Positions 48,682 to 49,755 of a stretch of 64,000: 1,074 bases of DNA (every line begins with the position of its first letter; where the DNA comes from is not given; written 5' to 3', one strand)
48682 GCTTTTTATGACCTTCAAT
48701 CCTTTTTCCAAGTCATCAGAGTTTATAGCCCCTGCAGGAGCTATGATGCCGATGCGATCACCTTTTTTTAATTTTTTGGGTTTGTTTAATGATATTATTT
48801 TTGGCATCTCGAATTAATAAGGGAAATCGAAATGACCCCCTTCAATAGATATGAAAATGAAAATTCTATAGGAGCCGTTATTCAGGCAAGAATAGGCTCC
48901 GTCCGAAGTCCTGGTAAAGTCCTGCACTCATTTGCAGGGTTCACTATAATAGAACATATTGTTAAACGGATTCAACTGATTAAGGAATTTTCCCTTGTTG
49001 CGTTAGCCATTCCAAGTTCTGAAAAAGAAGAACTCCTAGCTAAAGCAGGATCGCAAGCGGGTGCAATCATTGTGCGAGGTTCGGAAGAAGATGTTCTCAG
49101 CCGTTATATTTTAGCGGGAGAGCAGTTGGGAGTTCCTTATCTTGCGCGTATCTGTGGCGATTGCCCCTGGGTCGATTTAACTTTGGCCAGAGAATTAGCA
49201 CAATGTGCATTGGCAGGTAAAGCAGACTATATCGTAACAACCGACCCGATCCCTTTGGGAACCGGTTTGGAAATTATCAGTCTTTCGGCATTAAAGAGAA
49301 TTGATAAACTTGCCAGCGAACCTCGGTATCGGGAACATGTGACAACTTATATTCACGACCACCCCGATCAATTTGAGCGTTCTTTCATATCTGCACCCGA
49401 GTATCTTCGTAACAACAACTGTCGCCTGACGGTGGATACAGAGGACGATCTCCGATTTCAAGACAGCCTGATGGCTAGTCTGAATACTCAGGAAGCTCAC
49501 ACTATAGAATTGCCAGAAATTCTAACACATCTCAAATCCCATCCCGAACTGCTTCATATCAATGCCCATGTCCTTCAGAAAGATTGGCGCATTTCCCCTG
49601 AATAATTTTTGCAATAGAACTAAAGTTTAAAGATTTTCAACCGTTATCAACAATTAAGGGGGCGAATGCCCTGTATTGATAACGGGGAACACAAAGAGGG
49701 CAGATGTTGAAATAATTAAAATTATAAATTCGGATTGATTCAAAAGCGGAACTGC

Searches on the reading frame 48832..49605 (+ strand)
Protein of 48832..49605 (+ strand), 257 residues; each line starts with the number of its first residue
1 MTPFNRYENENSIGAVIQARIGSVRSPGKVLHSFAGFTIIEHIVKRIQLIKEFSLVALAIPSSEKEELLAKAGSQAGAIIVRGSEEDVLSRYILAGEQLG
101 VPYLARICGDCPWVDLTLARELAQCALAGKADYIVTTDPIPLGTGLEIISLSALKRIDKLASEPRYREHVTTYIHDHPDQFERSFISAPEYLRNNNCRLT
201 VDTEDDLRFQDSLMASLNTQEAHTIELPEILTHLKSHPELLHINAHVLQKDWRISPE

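Call 18: find_homologous_proteins(query=window:48832-49605:+, max_evalue=1e-20)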
Query window:48832-49605:+ (257 aa): 164 proteins with E <= 1e-20 among 1149 candidates; the best 120 are listed.
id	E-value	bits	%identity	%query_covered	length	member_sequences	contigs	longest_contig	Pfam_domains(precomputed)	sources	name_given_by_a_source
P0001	1.8e-165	566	100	100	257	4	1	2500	PF02348.26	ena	-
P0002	3.3e-145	500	88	100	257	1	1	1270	PF12804.14,PF02348.26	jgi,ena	-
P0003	2.3e-120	419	73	100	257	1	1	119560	PF12804.14,PF02348.26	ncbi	-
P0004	8.7e-96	338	67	91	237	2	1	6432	PF02348.26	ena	-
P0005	7.4e-76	273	52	96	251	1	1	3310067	PF12804.14,PF02348.26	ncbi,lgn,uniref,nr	ncbi:MAG: NTP transferase domain-containing protein [Candidatus Nitrohelix vancouverensis]|uniref:NT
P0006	1.1e-72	263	50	95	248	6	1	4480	PF12804.14,PF02348.26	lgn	-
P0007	1.2e-71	259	51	94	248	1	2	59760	PF12804.14,PF02348.26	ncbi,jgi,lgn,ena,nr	ncbi:MAG: hypothetical protein COV67_02550 [Nitrospinae bacterium CG11_big_fil_rev_8_21_14_0_20_56_8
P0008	2.7e-65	238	49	95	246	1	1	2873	PF12804.14,PF02348.26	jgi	jgi:spore coat polysaccharide biosynthesis protein SpsF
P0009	9.8e-65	237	47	95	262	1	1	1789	PF12804.14,PF02348.26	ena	-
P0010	1.4e-63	233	45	94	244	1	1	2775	PF12804.14,PF02348.26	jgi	jgi:spore coat polysaccharide biosynthesis protein SpsF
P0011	1.6e-63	233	50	94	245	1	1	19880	PF12804.14,PF02348.26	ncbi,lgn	-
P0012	7.6e-63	230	48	94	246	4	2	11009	PF02348.26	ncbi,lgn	-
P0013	1.3e-62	230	48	93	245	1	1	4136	PF12804.14,PF02348.26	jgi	-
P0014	1.4e-62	229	44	94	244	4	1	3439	PF02348.26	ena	-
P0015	2.2e-62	229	47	94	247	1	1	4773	PF12804.14,PF02348.26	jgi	jgi:spore coat polysaccharide biosynthesis protein SpsF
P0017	3.6e-62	228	44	94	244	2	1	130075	PF02348.26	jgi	jgi:spore coat polysaccharide biosynthesis protein SpsF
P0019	8.5e-62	227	49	93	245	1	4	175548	PF12804.14,PF02348.26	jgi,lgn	-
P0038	1.4e-59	220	45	95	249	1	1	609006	PF12804.14,PF02348.26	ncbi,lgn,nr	ncbi:MAG: hypothetical protein NPINA01_23370 [Nitrospinaceae bacterium]|nr:MAG: hypothetical protein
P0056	1.3e-57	213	47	93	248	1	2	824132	PF12804.14,PF02348.26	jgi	jgi:spore coat polysaccharide biosynthesis protein SpsF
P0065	5.0e-56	208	42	94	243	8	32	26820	PF12804.14,PF02348.26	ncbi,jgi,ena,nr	ncbi:MAG: glycosyltransferase family protein [Nitrospina sp.]|jgi:spore coat polysaccharide biosynth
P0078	1.7e-50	190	40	95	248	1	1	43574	PF12804.14,PF02348.26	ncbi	-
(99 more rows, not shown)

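Call 20: find_encoding_contigs(protein=P0003, flank=7000, max_places=3)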
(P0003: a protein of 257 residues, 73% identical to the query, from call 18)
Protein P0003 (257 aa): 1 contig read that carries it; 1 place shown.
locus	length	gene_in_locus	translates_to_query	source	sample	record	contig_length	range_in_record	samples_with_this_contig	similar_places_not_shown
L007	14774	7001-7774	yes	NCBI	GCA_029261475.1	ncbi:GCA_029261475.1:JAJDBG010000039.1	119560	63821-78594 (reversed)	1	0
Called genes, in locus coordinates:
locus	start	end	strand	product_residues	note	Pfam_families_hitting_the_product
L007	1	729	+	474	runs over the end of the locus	PF03062:MBOAT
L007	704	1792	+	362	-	-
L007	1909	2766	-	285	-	-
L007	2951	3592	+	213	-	-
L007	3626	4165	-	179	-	PF00908:dTDP_sugar_isom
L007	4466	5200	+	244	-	PF00977:His_biosynth, PF01207:Dus (weak)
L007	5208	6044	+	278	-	PF00977:His_biosynth, PF05690:ThiG (faint)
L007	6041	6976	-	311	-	PF02016:Peptidase_S66, PF17676:Peptidase_S66C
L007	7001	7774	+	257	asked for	PF02348:CTP_transf_3, PF12804:NTP_transf_3 (weak)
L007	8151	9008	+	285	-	PF00669:Flagellin_N, PF00700:Flagellin_C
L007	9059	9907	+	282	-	PF00669:Flagellin_N, PF00700:Flagellin_C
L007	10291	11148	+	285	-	PF00669:Flagellin_N, PF00700:Flagellin_C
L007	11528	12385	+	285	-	PF00669:Flagellin_N, PF00700:Flagellin_C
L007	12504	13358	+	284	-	PF00669:Flagellin_N, PF00700:Flagellin_C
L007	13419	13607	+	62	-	-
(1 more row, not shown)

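Call 21: find_encoding_contigs(protein=P0002, flank=3000, max_places=3)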
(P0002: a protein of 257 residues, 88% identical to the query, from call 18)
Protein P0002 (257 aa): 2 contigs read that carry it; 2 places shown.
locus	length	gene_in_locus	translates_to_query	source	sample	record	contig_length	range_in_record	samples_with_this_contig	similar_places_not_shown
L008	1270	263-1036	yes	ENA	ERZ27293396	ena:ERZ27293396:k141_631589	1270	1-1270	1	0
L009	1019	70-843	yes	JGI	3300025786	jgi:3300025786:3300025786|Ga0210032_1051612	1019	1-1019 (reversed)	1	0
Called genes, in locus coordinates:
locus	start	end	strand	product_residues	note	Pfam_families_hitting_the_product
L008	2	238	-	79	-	?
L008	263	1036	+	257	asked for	PF02348:CTP_transf_3, PF12804:NTP_transf_3 (weak)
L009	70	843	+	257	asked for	PF02348:CTP_transf_3, PF12804:NTP_transf_3 (weak)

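Call 22: find_encoding_contigs(protein=P0004, flank=6000, max_places=3)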
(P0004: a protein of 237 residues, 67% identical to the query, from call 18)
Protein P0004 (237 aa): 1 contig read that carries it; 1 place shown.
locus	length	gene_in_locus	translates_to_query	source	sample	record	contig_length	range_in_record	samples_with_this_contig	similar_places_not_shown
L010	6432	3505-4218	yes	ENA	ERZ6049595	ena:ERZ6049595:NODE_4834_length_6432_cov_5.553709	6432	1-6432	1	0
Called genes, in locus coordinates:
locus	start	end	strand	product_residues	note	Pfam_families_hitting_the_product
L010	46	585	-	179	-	PF00908:dTDP_sugar_isom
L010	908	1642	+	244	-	PF00977:His_biosynth, PF01207:Dus (weak)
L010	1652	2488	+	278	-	PF00977:His_biosynth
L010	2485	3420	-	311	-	PF02016:Peptidase_S66, PF17676:Peptidase_S66C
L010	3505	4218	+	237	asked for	PF02348:CTP_transf_3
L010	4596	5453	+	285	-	PF00669:Flagellin_N, PF00700:Flagellin_C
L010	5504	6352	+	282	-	PF00669:Flagellin_N, PF00700:Flagellin_C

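Call 27: find_encoding_contigs(protein=P0005, flank=6000, max_places=2)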
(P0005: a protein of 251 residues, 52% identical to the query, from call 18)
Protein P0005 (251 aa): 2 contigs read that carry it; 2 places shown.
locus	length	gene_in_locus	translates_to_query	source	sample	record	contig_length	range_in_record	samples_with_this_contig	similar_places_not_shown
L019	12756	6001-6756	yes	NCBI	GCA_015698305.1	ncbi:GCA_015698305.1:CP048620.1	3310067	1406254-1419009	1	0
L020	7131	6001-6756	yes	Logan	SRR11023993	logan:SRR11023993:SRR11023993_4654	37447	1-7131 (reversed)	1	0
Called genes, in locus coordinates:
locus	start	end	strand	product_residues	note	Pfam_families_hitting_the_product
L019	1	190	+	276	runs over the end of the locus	PF13369:Transglut_core2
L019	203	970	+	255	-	PF00106:adh_short, PF01370:Epimerase (weak), PF08659:KR, PF13561:adh_short_C2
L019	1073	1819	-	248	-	-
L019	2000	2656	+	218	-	-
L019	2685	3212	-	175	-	PF00908:dTDP_sugar_isom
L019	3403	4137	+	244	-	PF00977:His_biosynth, PF01207:Dus (faint)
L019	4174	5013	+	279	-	PF00977:His_biosynth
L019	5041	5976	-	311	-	PF02016:Peptidase_S66, PF17676:Peptidase_S66C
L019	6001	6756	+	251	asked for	PF02348:CTP_transf_3, PF12804:NTP_transf_3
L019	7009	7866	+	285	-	PF00669:Flagellin_N, PF00700:Flagellin_C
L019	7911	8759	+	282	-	PF00669:Flagellin_N, PF00700:Flagellin_C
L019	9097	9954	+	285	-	PF00669:Flagellin_N, PF00700:Flagellin_C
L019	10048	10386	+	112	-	PF03646:FlaG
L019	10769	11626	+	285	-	PF00669:Flagellin_N, PF00700:Flagellin_C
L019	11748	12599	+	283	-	PF00669:Flagellin_N, PF00700:Flagellin_C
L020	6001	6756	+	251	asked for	PF02348:CTP_transf_3, PF12804:NTP_transf_3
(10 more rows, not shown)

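Call 28: find_encoding_contigs(protein=P0007, flank=6000, max_places=2)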
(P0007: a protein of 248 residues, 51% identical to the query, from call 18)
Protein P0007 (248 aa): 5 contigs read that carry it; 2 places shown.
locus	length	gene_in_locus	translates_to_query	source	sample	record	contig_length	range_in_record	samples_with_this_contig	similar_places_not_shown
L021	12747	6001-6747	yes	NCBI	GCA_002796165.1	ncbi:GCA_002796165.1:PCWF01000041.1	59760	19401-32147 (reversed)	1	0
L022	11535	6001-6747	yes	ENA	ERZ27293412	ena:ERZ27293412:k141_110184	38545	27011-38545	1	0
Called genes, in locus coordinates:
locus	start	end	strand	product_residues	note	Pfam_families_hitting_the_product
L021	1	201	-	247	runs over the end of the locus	-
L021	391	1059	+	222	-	-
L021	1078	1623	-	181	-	PF00908:dTDP_sugar_isom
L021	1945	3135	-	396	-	PF04932:Wzy_C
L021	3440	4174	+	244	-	PF00977:His_biosynth, PF01207:Dus (faint), PF01180:DHO_dh (faint), PF02581:TMP-TENI (faint)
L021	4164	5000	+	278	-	PF00977:His_biosynth, PF02581:TMP-TENI (faint)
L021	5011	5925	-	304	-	PF02016:Peptidase_S66, PF17676:Peptidase_S66C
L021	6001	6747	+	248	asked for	PF02348:CTP_transf_3, PF12804:NTP_transf_3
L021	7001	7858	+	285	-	PF00669:Flagellin_N, PF00700:Flagellin_C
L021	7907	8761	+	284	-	PF00669:Flagellin_N, PF00700:Flagellin_C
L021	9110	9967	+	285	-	PF00669:Flagellin_N, PF00700:Flagellin_C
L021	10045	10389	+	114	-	PF03646:FlaG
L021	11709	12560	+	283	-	PF00669:Flagellin_N, PF00700:Flagellin_C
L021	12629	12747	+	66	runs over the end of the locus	-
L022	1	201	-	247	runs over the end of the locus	-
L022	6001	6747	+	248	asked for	PF02348:CTP_transf_3, PF12804:NTP_transf_3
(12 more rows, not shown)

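Call 32: find_encoding_contigs(protein=P0019, flank=6000, max_places=2)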
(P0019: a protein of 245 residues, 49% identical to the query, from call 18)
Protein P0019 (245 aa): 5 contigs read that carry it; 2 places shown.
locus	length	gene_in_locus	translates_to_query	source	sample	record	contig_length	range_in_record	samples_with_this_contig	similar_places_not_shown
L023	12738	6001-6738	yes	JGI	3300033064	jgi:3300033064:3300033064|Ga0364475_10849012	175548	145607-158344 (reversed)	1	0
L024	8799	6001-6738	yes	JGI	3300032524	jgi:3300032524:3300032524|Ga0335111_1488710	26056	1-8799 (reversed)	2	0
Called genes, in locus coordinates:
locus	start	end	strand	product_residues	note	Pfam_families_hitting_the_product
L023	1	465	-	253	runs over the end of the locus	-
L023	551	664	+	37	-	-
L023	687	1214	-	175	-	PF00908:dTDP_sugar_isom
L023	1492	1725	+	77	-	-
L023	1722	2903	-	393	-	PF04932:Wzy_C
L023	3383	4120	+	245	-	PF00977:His_biosynth, PF01207:Dus (faint)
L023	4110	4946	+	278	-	PF00977:His_biosynth, PF02581:TMP-TENI (faint), PF03060:NMO (faint)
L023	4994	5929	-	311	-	PF02016:Peptidase_S66, PF17676:Peptidase_S66C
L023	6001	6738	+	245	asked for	PF02348:CTP_transf_3, PF12804:NTP_transf_3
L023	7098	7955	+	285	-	PF00669:Flagellin_N, PF00700:Flagellin_C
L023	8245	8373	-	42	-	-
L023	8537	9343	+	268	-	PF00669:Flagellin_N, PF00700:Flagellin_C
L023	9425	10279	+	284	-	PF00669:Flagellin_N, PF00700:Flagellin_C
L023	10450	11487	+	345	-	PF01408:GFO_IDH_MocA, PF02894:GFO_IDH_MocA_C, PF22725:GFO_IDH_MocA_C3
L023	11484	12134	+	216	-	-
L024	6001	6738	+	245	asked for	PF02348:CTP_transf_3, PF12804:NTP_transf_3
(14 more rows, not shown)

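Call 33: find_encoding_contigs(protein=P0038, flank=6000, max_places=2)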
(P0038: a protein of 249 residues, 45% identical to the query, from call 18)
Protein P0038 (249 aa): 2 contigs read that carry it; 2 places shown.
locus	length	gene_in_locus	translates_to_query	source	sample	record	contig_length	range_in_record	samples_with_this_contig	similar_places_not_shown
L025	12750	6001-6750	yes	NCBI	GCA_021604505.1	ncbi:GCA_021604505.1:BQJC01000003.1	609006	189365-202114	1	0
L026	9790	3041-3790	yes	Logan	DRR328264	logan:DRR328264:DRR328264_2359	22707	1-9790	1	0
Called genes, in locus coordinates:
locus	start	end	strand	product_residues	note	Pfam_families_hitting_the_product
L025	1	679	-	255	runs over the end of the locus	-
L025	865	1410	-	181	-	PF00908:dTDP_sugar_isom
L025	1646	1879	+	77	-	-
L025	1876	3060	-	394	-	PF04932:Wzy_C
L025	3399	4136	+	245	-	PF00977:His_biosynth, PF01207:Dus (faint)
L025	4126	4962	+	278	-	PF00977:His_biosynth, PF03060:NMO (faint)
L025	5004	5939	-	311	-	PF02016:Peptidase_S66, PF17676:Peptidase_S66C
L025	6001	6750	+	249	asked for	PF02348:CTP_transf_3, PF12804:NTP_transf_3 (weak)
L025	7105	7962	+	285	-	PF00669:Flagellin_N, PF00700:Flagellin_C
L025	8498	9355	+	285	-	PF00669:Flagellin_N, PF00700:Flagellin_C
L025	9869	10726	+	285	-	PF00669:Flagellin_N, PF00700:Flagellin_C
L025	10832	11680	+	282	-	PF00669:Flagellin_N, PF00700:Flagellin_C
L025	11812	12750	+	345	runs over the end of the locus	PF01408:GFO_IDH_MocA, PF02894:GFO_IDH_MocA_C, PF22725:GFO_IDH_MocA_C3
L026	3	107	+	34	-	?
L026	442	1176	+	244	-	PF00977:His_biosynth, PF01207:Dus (faint)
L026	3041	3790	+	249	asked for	PF02348:CTP_transf_3, PF12804:NTP_transf_3 (weak)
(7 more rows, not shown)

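Call 34: find_encoding_contigs(protein=P0017, flank=6000, max_places=2)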
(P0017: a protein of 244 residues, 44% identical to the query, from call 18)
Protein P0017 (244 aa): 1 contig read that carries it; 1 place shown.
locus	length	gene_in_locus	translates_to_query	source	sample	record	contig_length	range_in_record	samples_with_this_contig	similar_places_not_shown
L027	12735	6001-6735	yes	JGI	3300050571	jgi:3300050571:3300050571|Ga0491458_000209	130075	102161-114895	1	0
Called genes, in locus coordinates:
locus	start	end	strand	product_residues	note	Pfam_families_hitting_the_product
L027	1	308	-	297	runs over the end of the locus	PF01370:Epimerase (faint), PF05368:NmrA, PF13460:NAD_binding_10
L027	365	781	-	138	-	PF22381:Staph_reg_Sar_Rot (weak), PF01047:MarR, PF12802:MarR_2, PF25213:HVO_A0261_N (weak)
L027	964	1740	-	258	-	-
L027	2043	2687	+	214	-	-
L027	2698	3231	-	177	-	PF00908:dTDP_sugar_isom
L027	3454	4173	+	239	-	PF00977:His_biosynth, PF01207:Dus (faint)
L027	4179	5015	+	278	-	PF00977:His_biosynth, PF02581:TMP-TENI (faint)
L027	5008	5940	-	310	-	PF02016:Peptidase_S66, PF17676:Peptidase_S66C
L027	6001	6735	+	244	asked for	PF02348:CTP_transf_3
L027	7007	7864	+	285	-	PF00669:Flagellin_N, PF00700:Flagellin_C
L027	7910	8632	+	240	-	PF00669:Flagellin_N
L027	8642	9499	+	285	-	PF00669:Flagellin_N, PF00700:Flagellin_C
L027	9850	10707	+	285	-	PF00669:Flagellin_N, PF00700:Flagellin_C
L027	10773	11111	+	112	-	PF03646:FlaG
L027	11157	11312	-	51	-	-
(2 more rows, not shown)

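Call 40: find_encoding_contigs(protein=P0065, flank=6000, max_places=3)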
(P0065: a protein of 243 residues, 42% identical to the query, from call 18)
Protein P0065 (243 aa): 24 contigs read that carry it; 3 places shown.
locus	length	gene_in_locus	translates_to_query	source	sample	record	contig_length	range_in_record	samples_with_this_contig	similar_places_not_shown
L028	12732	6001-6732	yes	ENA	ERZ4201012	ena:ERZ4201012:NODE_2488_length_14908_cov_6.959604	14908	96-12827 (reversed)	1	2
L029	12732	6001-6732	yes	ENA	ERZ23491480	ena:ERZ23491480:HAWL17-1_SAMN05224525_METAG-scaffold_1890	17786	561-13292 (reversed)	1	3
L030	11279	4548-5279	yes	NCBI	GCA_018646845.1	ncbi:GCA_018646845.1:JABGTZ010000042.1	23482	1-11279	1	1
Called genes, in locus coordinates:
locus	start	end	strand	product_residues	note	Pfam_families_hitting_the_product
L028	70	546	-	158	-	PF00027:cNMP_binding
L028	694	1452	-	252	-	-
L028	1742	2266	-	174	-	PF00908:dTDP_sugar_isom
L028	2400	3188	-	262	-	PF01209:Ubie_methyltran (weak), PF13489:Methyltransf_23 (weak), PF13847:Methyltransf_31, PF08241:Methyltransf_11, PF08242:Methyltransf_12 (weak), PF13649:Methyltransf_25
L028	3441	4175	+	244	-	PF00977:His_biosynth, PF01207:Dus (faint)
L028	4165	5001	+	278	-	PF00977:His_biosynth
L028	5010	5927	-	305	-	PF02016:Peptidase_S66, PF17676:Peptidase_S66C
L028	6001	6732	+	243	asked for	PF02348:CTP_transf_3, PF12804:NTP_transf_3 (weak)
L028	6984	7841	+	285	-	PF00669:Flagellin_N, PF00700:Flagellin_C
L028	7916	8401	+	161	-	-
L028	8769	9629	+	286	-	PF00669:Flagellin_N, PF00700:Flagellin_C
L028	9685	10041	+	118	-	PF03646:FlaG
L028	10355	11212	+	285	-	PF00669:Flagellin_N, PF00700:Flagellin_C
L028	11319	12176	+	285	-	PF00669:Flagellin_N, PF00700:Flagellin_C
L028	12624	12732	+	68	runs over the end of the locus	?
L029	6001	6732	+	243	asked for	PF02348:CTP_transf_3, PF12804:NTP_transf_3 (weak)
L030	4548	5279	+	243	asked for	PF02348:CTP_transf_3, PF12804:NTP_transf_3 (weak)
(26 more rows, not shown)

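Call 41: find_encoding_contigs(protein=P0056, flank=6000, max_places=2)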
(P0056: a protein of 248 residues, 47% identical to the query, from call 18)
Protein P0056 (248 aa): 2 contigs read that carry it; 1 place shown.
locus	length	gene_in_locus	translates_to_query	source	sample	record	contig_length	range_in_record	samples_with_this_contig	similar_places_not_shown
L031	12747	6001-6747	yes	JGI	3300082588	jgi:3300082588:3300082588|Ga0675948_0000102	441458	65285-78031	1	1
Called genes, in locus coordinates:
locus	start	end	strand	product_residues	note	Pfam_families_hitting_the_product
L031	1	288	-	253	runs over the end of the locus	-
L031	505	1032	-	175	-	PF00908:dTDP_sugar_isom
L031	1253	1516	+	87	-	-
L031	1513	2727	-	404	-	PF04932:Wzy_C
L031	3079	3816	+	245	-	PF00977:His_biosynth, PF01207:Dus (faint)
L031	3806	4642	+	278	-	PF00977:His_biosynth, PF02581:TMP-TENI (faint), PF03060:NMO (faint)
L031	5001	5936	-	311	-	PF02016:Peptidase_S66, PF17676:Peptidase_S66C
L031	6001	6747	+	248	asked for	PF02348:CTP_transf_3, PF12804:NTP_transf_3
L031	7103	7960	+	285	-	PF00669:Flagellin_N, PF00700:Flagellin_C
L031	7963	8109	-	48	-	-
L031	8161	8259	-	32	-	-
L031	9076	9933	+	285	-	PF00669:Flagellin_N, PF00700:Flagellin_C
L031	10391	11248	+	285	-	PF00669:Flagellin_N, PF00700:Flagellin_C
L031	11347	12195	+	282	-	PF00669:Flagellin_N, PF00700:Flagellin_C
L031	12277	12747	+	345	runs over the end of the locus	PF01408:GFO_IDH_MocA, PF02894:GFO_IDH_MocA_C, PF22725:GFO_IDH_MocA_C3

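Call 65: find_encoding_contigs(protein=P0078, flank=6000, max_places=2)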
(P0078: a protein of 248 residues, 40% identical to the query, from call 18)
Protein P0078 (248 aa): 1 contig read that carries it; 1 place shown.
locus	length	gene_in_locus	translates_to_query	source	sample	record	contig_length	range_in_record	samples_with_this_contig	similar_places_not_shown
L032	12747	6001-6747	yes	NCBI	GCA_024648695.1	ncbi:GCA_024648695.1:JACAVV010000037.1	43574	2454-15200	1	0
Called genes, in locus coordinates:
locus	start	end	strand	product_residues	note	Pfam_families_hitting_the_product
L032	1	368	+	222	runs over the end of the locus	-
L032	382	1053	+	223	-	-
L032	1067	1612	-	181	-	PF00908:dTDP_sugar_isom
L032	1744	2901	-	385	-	PF04932:Wzy_C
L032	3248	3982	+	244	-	PF00977:His_biosynth, PF01207:Dus (faint)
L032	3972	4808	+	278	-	PF00977:His_biosynth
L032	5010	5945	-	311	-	PF02016:Peptidase_S66, PF17676:Peptidase_S66C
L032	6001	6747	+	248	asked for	PF02348:CTP_transf_3, PF12804:NTP_transf_3 (weak)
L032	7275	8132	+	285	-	PF00669:Flagellin_N, PF00700:Flagellin_C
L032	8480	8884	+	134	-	-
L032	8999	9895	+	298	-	PF00669:Flagellin_N, PF00700:Flagellin_C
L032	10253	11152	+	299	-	PF00669:Flagellin_N, PF00700:Flagellin_C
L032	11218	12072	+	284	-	PF00669:Flagellin_N, PF00700:Flagellin_C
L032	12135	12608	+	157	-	PF03646:FlaG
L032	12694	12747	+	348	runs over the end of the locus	PF01408:GFO_IDH_MocA, PF02894:GFO_IDH_MocA_C, PF22725:GFO_IDH_MocA_C3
